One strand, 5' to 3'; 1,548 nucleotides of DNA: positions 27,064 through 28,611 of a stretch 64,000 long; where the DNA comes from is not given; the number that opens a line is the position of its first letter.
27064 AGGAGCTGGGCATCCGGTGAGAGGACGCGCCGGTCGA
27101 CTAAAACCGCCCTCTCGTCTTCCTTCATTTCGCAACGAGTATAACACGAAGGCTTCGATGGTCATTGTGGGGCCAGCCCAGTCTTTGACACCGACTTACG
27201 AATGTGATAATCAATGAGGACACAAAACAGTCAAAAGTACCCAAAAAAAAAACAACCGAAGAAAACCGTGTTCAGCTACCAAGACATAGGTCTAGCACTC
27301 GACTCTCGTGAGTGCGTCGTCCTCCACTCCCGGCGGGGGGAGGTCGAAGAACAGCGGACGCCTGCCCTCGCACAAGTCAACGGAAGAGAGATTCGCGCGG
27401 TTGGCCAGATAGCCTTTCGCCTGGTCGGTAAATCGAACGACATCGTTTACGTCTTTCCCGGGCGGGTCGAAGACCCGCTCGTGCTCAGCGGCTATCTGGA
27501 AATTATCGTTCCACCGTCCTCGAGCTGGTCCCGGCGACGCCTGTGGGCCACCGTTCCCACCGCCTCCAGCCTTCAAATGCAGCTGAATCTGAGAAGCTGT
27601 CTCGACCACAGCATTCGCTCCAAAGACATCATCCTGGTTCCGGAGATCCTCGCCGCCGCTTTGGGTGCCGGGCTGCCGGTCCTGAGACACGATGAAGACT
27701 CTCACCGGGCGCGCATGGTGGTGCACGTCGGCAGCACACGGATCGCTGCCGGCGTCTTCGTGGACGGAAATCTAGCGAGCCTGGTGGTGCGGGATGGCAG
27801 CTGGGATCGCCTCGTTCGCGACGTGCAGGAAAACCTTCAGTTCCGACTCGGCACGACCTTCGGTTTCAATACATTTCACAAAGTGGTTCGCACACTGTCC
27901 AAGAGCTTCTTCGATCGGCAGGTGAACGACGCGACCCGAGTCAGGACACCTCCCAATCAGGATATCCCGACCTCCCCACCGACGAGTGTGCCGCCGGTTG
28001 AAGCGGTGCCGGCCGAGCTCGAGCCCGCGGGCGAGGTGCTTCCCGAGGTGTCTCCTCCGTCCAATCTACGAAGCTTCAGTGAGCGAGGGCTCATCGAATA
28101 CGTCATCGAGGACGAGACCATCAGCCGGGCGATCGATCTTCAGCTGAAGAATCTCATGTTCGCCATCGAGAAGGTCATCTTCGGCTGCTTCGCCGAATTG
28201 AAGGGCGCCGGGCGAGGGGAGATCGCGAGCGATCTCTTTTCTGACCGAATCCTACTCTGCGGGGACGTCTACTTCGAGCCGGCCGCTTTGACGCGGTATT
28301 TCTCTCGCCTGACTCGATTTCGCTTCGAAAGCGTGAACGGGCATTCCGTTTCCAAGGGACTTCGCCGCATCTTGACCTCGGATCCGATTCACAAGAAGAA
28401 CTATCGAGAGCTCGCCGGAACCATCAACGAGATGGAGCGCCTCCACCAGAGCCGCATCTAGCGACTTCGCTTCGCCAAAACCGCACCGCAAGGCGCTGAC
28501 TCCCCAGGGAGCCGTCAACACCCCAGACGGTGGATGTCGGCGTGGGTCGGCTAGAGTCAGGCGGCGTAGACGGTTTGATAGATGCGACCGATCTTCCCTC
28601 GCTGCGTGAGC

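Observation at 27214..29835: Divergent MreB-like actin-fold protein with degenerate ATP-binding motifs, next to a two-gene operon of unknown proteins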

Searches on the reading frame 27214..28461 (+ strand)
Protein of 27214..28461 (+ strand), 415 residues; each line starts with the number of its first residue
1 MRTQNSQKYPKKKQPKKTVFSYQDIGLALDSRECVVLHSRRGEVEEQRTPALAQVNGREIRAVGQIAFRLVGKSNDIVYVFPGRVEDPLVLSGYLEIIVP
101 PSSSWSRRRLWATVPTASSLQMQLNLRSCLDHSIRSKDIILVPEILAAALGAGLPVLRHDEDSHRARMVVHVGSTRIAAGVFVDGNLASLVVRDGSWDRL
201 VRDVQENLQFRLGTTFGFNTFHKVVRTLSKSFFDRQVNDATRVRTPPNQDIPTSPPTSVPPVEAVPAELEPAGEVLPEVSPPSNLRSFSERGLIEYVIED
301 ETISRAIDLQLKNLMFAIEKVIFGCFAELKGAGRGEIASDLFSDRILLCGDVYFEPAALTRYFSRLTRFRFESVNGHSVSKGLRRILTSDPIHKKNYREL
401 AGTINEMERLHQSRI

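Call 3: search_protein_families(library=pfam, proteins=[window:27214-28461:+], max_evalue=1)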
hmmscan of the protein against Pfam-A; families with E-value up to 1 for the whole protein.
window:27214-28461:+ (415 aa): 1 family
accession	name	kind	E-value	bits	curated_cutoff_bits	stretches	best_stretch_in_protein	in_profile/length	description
PF06723.19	MreB_Mbl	-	2e-06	27.3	27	1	23-178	2-158/327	MreB/Mbl protein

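Call 4: search_protein_families(library=ncbifam, proteins=[window:27214-28461:+], max_evalue=1)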
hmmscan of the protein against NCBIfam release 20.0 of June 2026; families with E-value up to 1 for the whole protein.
window:27214-28461:+ (415 aa): 3 families
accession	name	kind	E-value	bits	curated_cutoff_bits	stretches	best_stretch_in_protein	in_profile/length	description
NF010539.0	PRK13927.1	subfamily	1.4e-05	24.2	293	1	22-227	6-213/339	rod shape-determining protein MreB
NF010540.1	PRK13929.1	exception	3.8e-05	22.9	515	1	20-207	2-192/334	rod-share determining protein MreBH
TIGR00904.1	mreB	subfamily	0.00037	19.6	365.75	1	23-189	3-175/334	MreB/Mrl family cell shape determining protein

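Call 5: find_homologous_proteins(query=window:27214-28461:+)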
Query window:27214-28461:+ (415 aa): 86 proteins with E <= 0.001 among 8000 candidates.
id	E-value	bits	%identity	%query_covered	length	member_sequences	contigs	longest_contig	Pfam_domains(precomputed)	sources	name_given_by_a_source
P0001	3.8e-253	857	95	96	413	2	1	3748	PF06723.20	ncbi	-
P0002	7.2e-252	853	95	96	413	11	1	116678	PF06723.20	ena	-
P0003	6.5e-251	850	95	96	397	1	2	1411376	PF06723.20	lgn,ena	-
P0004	1.7e-249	845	95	96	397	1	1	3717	PF06723.20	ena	-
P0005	1.1e-246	836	95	96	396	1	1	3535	PF06723.20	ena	-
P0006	2.4e-239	812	90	97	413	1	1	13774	PF06723.20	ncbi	ncbi:MAG: rod shape-determining protein [Vicinamibacteria bacterium]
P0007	1.3e-237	806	90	97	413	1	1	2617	PF06723.20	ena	-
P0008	1.5e-237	806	91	97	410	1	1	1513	PF06723.20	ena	-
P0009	1.9e-237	806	89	98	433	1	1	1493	-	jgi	jgi:hypothetical protein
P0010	1.4e-234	796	91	96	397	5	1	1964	PF06723.20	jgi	jgi:hypothetical protein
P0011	1.7e-226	770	87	96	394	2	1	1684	PF06723.20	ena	-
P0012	1.4e-225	767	87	96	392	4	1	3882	PF06723.20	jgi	-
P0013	1.7e-225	766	87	96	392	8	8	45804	PF06723.20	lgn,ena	-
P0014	1.0e-223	761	86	96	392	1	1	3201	PF06723.20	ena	-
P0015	2.3e-215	733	84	96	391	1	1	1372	PF06723.20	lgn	-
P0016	5.4e-215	732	82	96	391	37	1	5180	PF06723.20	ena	-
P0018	1.0e-169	583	66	96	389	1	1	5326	PF06723.20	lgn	-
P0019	7.8e-168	577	67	95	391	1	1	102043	-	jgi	-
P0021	1.4e-166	572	65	96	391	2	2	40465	PF06723.20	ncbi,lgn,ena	-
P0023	2.6e-165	568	66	95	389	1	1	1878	PF06723.20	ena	-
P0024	3.6e-163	561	67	94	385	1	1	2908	PF06723.20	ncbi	ncbi:MAG: rod shape-determining protein [Acidobacteriota bacterium]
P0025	5.4e-163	561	66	95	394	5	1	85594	PF06723.20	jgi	jgi:hypothetical protein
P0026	2.3e-162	559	63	96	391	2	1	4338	PF06723.20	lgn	-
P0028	4.4e-159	548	62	94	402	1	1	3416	PF06723.20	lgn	-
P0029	1.1e-149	517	59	96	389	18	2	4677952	PF06723.20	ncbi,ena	-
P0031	6.6e-149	514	59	96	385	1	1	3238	PF06723.20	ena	-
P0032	1.2e-148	513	59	96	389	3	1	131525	PF06723.20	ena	-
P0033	3.2e-146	505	59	95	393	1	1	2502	PF06723.20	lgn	-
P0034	6.4e-146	504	59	96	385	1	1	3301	PF06723.20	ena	-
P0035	2.7e-145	502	58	96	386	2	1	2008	PF06723.20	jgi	-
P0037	1.8e-144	500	59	95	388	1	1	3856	PF06723.20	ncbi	ncbi:MAG: hypothetical protein ACRD3V_24070 [Vicinamibacteria bacterium]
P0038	3.9e-144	499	58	95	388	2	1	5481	PF06723.20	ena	-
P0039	4.8e-144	498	58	96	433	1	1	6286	PF06723.20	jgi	jgi:actin-like ATPase involved in cell morphogenesis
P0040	2.4e-143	496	57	96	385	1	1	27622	PF06723.20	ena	-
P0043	1.1e-142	494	66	83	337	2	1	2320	PF06723.20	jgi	jgi:hypothetical protein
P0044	2.3e-142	493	58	96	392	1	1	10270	PF06723.20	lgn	-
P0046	2.8e-142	492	58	96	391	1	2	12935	PF06723.20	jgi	jgi:hypothetical protein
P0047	3.4e-142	492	57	95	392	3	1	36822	PF06723.20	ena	-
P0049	1.4e-141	490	57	96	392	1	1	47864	PF06723.20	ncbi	-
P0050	2.8e-141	489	58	95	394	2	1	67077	PF06723.20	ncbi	-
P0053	1.0e-140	487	56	96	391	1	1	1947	PF06723.20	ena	-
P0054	1.1e-140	487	57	95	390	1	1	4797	PF06723.20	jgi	jgi:hypothetical protein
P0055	1.4e-140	487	57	96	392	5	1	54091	PF06723.20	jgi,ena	-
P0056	1.6e-140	487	57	96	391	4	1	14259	PF06723.20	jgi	jgi:hypothetical protein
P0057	1.8e-140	486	57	96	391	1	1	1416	PF06723.20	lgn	-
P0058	2.1e-140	486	57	96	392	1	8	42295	PF06723.20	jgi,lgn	jgi:hypothetical protein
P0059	2.8e-140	486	57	96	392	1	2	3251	PF06723.20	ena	-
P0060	3.9e-140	485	57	96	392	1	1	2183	PF06723.20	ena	-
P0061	5.2e-140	485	56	96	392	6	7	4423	PF06723.20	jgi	jgi:hypothetical protein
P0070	1.5e-136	474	55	96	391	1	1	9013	PF06723.20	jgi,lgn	jgi:hypothetical protein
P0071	1.5e-133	464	56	96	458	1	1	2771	PF06723.20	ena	-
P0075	3.8e-119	416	53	96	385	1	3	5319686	-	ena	-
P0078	2.7e-116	407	54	86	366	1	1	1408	PF06723.20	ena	-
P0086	1.8e-5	42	31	43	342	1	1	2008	PF00012.27,PF06723.20,PF14450.13,PF00022.26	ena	-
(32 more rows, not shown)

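Call 6: search_solved_structures(query=window:27214-28461:+, max_evalue=1, show_alignments=2)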
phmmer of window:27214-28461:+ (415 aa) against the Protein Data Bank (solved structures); distinct sequences matched with E-value up to 1: 17.
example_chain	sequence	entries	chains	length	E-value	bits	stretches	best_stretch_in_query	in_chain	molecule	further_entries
4czf_A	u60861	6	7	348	0.0051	19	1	24-230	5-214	ROD SHAPE-DETERMINING PROTEIN MREB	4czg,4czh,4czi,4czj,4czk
4cze_A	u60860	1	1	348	0.0055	18.9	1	24-230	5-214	ROD SHAPE-DETERMINING PROTEIN MREB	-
4czl_A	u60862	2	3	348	0.006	18.7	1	24-229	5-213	ROD SHAPE-DETERMINING PROTEIN MREB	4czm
9dk8_E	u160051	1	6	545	0.0081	18.3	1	235-338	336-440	TIR domain-containing adapter molecule 1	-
8rlm_A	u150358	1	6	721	0.014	17.5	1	235-338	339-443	TIR domain-containing adapter molecule 1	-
9hml_B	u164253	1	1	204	0.16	14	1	12-93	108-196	KIR2DL protein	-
1im9_D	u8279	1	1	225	0.21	13.7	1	12-105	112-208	KILLER CELL IMMUNOGLOBULIN-LIKE RECEPTOR 2DL1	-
5v38_A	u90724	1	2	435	0.31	13.1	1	172-243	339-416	HcHA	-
5mk8_A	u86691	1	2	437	0.31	13.1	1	172-243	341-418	Botulinum neurotoxin FA binding domain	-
8ec2_A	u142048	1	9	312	0.33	13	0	177-252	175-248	Major capsid protein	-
9f2d_B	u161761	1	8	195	0.53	12.3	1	12-58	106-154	KIR2DL protein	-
1nkr_A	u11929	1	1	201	0.56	12.3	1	12-58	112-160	P58-CL42 KIR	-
3h8n_A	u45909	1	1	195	0.59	12.2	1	12-58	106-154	Killer cell immunoglobulin-like receptor 2DS4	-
8jlc_B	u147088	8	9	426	0.95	11.5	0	184-243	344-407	Botulinum neurotoxin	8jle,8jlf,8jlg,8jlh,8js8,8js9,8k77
5moy_A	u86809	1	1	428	0.95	11.5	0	184-243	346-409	Botulinum neurotoxin type A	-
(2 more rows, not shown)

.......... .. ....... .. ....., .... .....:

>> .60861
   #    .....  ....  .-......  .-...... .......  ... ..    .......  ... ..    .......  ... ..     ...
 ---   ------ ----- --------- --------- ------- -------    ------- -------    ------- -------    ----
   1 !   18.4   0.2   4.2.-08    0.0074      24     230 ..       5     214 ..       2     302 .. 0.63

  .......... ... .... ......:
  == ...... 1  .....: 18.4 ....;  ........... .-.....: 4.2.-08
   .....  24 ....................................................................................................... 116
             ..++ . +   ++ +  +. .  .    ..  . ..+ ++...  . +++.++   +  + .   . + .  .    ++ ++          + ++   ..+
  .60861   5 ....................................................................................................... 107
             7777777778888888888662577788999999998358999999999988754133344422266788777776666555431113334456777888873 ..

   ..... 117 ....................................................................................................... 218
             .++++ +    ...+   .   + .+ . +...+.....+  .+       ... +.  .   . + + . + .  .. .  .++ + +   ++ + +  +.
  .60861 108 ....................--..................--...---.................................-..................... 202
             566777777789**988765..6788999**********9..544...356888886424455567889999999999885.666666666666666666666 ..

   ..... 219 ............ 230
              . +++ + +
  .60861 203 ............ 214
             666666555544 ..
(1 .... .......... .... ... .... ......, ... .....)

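Call 10: find_encoding_contigs(protein=P0029, flank=8000, max_places=2)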
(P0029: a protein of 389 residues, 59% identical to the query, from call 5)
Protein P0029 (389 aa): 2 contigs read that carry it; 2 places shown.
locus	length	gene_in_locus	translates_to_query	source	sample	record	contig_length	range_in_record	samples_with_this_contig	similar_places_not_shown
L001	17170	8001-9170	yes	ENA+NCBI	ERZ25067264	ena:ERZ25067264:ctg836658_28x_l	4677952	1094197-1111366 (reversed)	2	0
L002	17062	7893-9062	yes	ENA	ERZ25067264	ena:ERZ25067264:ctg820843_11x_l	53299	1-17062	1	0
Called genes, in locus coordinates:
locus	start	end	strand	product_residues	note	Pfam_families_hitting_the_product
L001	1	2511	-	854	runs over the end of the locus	PF12704:MacB_PCD, PF02687:FtsX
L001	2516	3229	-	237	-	PF00005:ABC_tran, PF02463:SMC_N (faint), PF13304:AAA_21 (faint)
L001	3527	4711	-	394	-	PF13384:HTH_23 (weak), PF13518:HTH_28 (faint), PF13551:HTH_29, PF13565:HTH_32, PF13358:DDE_3 (weak)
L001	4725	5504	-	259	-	PF25182:NonGDSL (weak), PF00657:Lipase_GDSL, PF13472:Lipase_GDSL_2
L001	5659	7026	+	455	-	PF05598:DUF772, PF01609:DDE_Tnp_1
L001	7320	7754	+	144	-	-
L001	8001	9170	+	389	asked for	PF06723:MreB_Mbl (faint)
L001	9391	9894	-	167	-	-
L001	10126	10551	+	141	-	-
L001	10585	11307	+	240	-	-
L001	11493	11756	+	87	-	PF09084:NMT1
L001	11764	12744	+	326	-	PF02219:MTHFR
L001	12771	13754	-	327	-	PF13517:FG-GAP_3, PF07593:UnbV_ASPIC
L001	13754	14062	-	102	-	PF13517:FG-GAP_3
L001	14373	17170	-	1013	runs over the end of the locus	PF13620:CarboxypepD_reg, PF13715:CarbopepD_reg_2 (weak), PF25183:OMP_b-brl_4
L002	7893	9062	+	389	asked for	PF06723:MreB_Mbl (faint)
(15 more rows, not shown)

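Call 11: find_encoding_contigs(protein=P0075, flank=8000, max_places=2)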
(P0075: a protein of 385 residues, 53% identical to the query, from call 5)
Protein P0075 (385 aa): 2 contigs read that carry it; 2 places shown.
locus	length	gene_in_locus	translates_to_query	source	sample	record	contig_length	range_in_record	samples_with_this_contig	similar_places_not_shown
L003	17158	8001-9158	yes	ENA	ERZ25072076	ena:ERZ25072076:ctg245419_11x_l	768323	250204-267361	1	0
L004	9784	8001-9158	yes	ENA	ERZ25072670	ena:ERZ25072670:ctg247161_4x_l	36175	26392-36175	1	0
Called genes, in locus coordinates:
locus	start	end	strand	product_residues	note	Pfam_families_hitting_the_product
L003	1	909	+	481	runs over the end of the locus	PF02934:GatB_N, PF02637:GatB_Yqey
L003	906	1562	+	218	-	PF00005:ABC_tran, PF13304:AAA_21 (faint)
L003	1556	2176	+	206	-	PF00485:PRK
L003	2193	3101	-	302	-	PF18075:FtsX_ECD, PF02687:FtsX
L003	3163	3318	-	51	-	-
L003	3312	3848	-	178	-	PF12706:Lactamase_B_2, PF23023:Anti-Pycsar_Apyc1, PF02112:PDEase_II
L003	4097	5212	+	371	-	PF13506:Glyco_transf_21, PF00535:Glycos_transf_2, PF13641:Glyco_tranf_2_3, PF13632:Glyco_trans_2_3 (weak)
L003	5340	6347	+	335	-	PF02129:Peptidase_S15, PF08530:PepX_C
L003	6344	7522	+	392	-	PF03972:MmgE_PrpD_N, PF19305:MmgE_PrpD_C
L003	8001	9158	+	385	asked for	-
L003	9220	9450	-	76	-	-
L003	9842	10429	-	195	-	-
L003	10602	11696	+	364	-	PF04055:Radical_SAM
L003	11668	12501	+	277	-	PF02621:VitK2_biosynth, PF12974:Phosphonate-bd (faint)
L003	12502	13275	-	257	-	PF03309:Pan_kinase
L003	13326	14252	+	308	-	PF00291:PALP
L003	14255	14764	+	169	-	PF05163:DinB, PF12867:DinB_2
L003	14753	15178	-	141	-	PF15956:DUF4760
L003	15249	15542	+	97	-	-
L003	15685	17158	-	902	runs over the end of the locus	PF00330:Aconitase, PF00694:Aconitase_C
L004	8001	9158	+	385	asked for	-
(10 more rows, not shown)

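Call 13: find_encoding_contigs(protein=P0019, flank=10000, max_places=1)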
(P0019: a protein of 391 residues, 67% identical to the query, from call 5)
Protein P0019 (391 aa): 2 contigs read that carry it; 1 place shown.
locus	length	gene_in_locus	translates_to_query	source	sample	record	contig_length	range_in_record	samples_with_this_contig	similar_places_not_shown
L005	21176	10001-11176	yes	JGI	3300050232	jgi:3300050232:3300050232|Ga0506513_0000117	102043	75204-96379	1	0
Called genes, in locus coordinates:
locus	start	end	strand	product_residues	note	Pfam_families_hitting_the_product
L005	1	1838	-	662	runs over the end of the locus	-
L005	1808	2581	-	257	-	PF02353:CMAS (weak), PF13489:Methyltransf_23, PF01209:Ubie_methyltran, PF05175:MTS (weak), PF13847:Methyltransf_31, PF08241:Methyltransf_11, PF08242:Methyltransf_12, PF13649:Methyltransf_25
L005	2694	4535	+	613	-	-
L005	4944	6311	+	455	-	PF00158:Sigma54_activat (faint), PF14532:Sigma54_activ_2, PF25601:AAA_lid_14, PF02954:HTH_8, PF18024:HTH_50 (weak)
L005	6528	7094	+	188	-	-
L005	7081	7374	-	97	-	PF00462:Glutaredoxin (weak), PF05768:Glrx-like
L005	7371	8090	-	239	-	PF00215:OMPdecase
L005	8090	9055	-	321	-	PF01180:DHO_dh, PF01207:Dus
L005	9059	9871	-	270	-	PF00970:FAD_binding_6, PF00175:NAD_binding_1, PF10418:DHODB_Fe-S_bind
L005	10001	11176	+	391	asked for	-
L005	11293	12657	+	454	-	PF05195:AMP_N, PF00557:Peptidase_M24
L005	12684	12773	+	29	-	-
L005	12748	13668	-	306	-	PF00850:Hist_deacetyl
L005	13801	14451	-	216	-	-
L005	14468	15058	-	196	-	-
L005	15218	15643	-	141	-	PF13380:CoA_binding_2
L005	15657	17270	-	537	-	PF05157:MshEN, PF00437:T2SSE, PF25199:nSTAND_NTPase5 (weak)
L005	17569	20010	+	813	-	PF13174:TPR_6 (faint), PF25295:TPR_IFT122 (faint), PF07719:TPR_2 (faint), PF13176:TPR_7 (faint), PF13181:TPR_8 (faint), PF13424:TPR_12 (faint), PF00069:Pkinase, PF07714:PK_Tyr_Ser-Thr, +5 more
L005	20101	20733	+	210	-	-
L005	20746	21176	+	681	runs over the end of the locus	PF02518:HATPase_c (weak)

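Call 14: find_encoding_contigs(protein=P0021, flank=10000, max_places=1)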
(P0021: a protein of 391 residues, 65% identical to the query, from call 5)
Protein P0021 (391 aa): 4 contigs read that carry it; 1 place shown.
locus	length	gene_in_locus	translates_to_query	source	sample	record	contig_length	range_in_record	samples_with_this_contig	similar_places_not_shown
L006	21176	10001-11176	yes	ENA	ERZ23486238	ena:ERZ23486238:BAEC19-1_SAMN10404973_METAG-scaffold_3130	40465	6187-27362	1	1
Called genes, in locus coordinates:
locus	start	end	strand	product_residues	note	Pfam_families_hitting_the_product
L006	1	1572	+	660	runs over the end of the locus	PF01590:GAF, PF13185:GAF_2 (weak), PF01966:HD (faint), PF13487:HD_5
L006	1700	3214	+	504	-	PF00392:GntR, PF00155:Aminotran_1_2, PF12897:Asp_aminotransf (weak)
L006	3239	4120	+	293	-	PF01680:SOR_SNZ, PF05690:ThiG (weak)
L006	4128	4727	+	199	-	PF01174:SNO, PF07685:GATase_3 (faint)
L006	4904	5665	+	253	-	PF18024:HTH_50 (weak), PF02954:HTH_8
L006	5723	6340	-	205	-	PF00578:AhpC-TSA (weak), PF13905:Thioredoxin_8 (weak)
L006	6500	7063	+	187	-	-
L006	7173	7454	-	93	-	PF00462:Glutaredoxin, PF05768:Glrx-like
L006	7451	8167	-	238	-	PF00215:OMPdecase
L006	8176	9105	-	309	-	PF01180:DHO_dh, PF01207:Dus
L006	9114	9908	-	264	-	PF00970:FAD_binding_6, PF00175:NAD_binding_1, PF10418:DHODB_Fe-S_bind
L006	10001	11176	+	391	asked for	PF06723:MreB_Mbl (weak)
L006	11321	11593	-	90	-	-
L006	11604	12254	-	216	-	-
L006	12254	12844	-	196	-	-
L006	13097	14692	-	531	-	PF05157:MshEN, PF00437:T2SSE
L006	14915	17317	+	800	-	PF00637:Clathrin (faint), PF07719:TPR_2 (faint), PF13176:TPR_7 (faint), PF13428:TPR_14 (faint), PF13432:TPR_16 (faint), PF24762:TPR_IF140-IFT172 (weak), PF00069:Pkinase, PF07714:PK_Tyr_Ser-Thr, +4 more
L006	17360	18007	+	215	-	-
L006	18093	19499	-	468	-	PF01546:Peptidase_M20, PF07687:M20_dimer (weak)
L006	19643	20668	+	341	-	PF00294:PfkB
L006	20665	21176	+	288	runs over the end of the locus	PF03437:BtpA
